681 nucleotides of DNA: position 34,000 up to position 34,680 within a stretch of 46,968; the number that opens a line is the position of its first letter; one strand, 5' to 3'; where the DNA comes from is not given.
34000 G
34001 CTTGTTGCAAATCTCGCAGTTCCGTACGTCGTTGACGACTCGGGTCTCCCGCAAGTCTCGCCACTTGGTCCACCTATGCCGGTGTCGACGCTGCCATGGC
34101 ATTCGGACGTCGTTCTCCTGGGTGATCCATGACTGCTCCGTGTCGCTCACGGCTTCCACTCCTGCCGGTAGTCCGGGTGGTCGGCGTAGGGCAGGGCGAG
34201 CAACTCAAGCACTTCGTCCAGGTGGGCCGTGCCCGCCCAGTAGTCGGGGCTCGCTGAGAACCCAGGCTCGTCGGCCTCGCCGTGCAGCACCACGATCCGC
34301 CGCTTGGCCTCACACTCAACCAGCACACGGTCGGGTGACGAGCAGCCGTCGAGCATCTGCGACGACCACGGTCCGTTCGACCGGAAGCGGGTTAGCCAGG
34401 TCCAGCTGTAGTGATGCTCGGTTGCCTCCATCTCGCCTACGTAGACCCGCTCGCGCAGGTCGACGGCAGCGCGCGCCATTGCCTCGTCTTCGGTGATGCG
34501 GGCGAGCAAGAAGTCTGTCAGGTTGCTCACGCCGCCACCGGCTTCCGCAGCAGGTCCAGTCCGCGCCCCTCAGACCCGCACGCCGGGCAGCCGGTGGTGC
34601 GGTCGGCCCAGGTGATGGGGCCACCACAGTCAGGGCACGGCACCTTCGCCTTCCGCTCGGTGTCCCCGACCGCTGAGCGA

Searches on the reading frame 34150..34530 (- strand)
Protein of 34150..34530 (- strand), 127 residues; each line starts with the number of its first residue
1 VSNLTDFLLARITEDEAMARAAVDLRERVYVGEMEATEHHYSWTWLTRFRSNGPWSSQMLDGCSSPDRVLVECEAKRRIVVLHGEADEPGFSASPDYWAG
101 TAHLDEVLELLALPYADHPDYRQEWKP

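Call 22: search_protein_families(library=pfam, max_evalue=0.01, proteins=[window:34150-34530:-])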
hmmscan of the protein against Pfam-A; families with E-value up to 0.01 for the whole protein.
window:34150-34530:- (127 aa): 1 family
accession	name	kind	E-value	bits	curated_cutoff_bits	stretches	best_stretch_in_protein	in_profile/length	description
PF19730.4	DUF6221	-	2.1e-25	90.2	27.6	1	1-127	1-122/122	Family of unknown function (DUF6221)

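Call 23: search_protein_families(library=phrogs, max_evalue=0.01, proteins=[window:34150-34530:-])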
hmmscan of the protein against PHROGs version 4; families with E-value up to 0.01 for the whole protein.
window:34150-34530:- (127 aa): 1 family
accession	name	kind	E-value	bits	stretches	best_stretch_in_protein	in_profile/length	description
phrog_6326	-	unknown function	1.3e-21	78.3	1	1-127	151-270/272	-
